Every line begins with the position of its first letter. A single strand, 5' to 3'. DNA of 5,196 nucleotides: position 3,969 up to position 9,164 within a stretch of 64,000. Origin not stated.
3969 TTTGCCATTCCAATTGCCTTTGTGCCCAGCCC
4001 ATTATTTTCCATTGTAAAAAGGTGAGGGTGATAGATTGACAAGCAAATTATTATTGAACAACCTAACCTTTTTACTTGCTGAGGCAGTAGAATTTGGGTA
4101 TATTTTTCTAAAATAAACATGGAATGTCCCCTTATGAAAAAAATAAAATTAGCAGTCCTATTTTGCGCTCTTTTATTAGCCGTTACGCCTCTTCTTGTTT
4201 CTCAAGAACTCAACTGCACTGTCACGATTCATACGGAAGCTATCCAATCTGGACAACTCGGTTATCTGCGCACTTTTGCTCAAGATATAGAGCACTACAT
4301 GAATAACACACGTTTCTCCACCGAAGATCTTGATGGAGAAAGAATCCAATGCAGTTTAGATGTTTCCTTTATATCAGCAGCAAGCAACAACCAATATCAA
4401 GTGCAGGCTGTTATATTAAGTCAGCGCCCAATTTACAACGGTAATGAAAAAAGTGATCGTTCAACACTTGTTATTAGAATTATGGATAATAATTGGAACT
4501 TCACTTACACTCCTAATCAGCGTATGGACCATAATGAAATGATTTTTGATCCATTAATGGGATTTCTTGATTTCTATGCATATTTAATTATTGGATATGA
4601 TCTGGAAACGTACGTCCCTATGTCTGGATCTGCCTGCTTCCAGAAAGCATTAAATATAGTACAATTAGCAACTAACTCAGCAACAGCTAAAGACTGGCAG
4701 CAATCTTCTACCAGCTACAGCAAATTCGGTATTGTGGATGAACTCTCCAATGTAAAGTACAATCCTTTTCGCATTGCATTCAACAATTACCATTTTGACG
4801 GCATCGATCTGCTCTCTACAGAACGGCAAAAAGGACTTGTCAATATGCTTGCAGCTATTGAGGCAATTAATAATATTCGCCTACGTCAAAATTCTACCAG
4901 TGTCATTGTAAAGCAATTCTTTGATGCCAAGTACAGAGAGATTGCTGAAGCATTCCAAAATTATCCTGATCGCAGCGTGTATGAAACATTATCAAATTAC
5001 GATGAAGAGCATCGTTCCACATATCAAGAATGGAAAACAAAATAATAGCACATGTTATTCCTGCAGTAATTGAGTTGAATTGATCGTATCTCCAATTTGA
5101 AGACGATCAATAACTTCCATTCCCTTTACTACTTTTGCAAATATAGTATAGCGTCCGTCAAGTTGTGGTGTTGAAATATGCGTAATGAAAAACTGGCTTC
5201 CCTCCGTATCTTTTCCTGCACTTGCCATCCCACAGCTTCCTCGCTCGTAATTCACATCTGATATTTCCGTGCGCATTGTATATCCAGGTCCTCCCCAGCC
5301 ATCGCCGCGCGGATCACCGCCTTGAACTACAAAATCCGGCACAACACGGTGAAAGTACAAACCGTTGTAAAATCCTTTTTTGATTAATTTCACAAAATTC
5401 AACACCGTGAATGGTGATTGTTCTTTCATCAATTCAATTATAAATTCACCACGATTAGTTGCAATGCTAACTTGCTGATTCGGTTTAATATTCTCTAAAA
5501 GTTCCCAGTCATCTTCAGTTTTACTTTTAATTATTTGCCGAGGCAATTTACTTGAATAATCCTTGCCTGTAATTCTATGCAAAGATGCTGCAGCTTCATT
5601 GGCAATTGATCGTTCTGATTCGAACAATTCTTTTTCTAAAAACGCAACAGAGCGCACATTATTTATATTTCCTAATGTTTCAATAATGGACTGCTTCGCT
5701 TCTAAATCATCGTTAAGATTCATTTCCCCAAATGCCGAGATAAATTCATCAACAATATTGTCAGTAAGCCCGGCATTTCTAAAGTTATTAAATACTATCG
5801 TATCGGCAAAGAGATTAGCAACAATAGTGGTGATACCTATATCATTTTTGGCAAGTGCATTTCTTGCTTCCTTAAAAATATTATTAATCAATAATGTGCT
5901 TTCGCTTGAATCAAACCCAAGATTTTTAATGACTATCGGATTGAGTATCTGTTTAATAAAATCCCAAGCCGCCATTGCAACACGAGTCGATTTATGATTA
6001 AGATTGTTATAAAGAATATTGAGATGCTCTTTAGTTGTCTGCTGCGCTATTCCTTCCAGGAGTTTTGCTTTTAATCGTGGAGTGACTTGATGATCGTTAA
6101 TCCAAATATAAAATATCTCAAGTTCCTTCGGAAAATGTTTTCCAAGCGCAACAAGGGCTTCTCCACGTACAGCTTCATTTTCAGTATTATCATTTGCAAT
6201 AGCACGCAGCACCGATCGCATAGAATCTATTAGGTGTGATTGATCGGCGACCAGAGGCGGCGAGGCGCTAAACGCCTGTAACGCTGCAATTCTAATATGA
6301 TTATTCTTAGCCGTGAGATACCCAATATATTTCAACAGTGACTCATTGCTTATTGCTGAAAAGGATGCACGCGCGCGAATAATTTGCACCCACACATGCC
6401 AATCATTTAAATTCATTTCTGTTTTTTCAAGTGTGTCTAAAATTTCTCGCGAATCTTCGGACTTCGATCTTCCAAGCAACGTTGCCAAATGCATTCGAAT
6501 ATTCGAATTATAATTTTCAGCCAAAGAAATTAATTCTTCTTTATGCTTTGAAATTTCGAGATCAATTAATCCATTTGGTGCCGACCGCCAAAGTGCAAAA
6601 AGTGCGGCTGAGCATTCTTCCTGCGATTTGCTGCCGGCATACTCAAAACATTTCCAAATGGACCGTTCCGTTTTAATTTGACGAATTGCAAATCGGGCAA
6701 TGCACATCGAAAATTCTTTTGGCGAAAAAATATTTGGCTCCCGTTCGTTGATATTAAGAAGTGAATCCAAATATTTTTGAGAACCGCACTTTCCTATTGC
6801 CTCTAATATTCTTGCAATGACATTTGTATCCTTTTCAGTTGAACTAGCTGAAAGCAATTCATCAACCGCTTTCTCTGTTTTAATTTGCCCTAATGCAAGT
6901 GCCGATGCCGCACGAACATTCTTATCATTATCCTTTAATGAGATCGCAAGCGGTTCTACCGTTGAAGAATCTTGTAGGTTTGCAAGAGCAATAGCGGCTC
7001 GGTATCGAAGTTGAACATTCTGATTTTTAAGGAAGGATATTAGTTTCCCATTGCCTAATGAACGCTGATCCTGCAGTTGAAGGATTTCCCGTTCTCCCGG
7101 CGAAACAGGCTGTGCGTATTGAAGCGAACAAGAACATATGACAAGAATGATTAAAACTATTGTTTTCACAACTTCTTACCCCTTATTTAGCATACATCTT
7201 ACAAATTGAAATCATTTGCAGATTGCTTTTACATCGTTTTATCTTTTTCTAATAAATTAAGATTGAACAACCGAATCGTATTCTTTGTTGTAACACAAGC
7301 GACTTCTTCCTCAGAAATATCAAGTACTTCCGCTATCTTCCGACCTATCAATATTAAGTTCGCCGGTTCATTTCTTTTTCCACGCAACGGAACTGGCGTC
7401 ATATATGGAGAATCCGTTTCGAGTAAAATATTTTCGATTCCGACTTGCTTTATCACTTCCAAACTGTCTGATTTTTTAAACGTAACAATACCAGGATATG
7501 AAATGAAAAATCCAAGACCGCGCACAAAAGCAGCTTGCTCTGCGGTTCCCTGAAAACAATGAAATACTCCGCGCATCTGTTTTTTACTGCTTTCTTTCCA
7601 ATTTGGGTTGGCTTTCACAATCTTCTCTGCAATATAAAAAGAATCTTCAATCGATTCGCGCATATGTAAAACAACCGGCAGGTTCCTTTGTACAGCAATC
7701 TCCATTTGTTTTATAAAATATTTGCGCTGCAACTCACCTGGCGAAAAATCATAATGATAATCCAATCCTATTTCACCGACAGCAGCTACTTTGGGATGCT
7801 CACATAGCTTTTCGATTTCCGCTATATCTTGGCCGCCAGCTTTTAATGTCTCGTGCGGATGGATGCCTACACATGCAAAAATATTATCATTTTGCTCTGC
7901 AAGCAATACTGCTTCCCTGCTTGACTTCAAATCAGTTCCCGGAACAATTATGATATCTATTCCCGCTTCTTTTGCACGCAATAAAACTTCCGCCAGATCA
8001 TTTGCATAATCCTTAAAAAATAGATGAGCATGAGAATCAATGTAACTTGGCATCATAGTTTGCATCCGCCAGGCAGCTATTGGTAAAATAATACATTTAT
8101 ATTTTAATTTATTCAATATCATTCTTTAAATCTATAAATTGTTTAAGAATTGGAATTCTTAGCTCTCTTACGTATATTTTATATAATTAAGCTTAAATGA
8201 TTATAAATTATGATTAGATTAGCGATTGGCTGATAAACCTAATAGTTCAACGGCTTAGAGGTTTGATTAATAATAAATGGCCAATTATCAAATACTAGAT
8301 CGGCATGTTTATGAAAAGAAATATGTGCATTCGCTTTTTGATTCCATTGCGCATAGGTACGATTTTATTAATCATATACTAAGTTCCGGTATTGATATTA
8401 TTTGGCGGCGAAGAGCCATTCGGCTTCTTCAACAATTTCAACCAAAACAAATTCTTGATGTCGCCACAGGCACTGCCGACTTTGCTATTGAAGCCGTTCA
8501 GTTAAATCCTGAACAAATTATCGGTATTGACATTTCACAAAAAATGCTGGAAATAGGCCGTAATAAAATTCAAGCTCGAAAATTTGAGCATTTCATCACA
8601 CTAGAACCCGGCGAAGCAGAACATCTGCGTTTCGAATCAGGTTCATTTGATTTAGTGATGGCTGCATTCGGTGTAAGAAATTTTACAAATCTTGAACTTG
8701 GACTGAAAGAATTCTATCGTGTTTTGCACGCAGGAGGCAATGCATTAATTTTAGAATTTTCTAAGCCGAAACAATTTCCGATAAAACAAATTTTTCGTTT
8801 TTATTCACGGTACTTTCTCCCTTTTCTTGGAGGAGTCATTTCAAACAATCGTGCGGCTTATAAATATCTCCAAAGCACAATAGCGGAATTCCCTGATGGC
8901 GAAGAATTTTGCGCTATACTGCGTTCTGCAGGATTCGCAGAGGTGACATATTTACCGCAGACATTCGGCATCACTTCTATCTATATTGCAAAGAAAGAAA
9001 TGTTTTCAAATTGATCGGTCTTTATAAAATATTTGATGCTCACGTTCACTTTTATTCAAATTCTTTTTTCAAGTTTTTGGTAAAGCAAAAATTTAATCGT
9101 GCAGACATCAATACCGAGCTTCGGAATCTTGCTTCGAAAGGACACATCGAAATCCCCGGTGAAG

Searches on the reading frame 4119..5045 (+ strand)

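Call 45: search_protein_families(library=pfam, proteins=[window:4119-5045:+], max_evalue=0.0001)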
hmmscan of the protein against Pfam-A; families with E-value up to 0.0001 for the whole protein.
window:4119-5045:+ (308 aa): 1 family
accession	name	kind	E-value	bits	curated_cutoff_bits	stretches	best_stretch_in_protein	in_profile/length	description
PF16119.10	DUF4835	-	2.2e-63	214.5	25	1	29-304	1-275/276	Domain of unknown function (DUF4835)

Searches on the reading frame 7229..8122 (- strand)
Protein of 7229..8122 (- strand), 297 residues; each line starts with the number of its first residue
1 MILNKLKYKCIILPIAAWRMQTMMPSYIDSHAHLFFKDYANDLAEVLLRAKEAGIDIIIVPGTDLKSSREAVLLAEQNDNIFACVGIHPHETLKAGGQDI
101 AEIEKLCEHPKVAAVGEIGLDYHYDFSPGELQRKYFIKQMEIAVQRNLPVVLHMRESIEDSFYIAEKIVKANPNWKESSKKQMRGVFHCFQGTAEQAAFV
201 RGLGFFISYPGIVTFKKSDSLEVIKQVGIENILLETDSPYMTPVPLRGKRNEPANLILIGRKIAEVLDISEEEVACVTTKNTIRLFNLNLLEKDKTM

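Call 45: search_protein_families(library=pfam, proteins=[window:7229-8122:-], max_evalue=0.0001)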
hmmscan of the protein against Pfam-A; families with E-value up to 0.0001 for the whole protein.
window:7229-8122:- (297 aa): 1 family
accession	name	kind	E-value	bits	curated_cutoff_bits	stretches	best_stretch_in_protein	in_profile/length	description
PF01026.27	TatD_DNase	-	1.4e-74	251.1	27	1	28-287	1-253/253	TatD related DNase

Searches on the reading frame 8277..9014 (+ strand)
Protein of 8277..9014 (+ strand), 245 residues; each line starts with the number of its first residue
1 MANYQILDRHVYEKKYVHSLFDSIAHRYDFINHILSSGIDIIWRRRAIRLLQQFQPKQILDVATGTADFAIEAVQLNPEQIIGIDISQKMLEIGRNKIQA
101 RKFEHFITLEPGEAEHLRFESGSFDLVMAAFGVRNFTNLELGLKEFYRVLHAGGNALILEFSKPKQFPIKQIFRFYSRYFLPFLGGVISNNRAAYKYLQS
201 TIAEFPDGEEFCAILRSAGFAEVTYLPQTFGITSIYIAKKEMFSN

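Call 45: search_protein_families(library=pfam, proteins=[window:8277-9014:+], max_evalue=0.0001)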
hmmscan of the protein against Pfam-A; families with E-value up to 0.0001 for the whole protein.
window:8277-9014:+ (245 aa): 8 families
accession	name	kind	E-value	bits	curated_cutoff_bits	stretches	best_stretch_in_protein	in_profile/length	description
PF01209.24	Ubie_methyltran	-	1.4e-61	208.3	20.1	1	13-240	5-233/233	ubiE/COQ5 methyltransferase family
PF13649.12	Methyltransf_25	-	1.7e-17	64.3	27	1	59-154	1-97/97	Methyltransferase domain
PF08241.18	Methyltransf_11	-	4.5e-17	62.9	21.2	1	60-157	1-94/95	Methyltransferase domain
PF13847.12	Methyltransf_31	-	1.2e-14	54.7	27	1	57-170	5-120/145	Methyltransferase domain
PF08242.18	Methyltransf_12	-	2.9e-10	41.2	30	1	60-154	1-96/98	Methyltransferase domain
PF13489.12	Methyltransf_23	-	1.4e-08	35.1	27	1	46-221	12-160/164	Methyltransferase domain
PF12147.14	Methyltransf_20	-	8.7e-05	22.3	21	0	42-114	120-195/309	Putative methyltransferase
PF06325.19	PrmA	-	9.2e-05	22.5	22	0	55-129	161-232/296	Ribosomal protein L11 methyltransferase (PrmA)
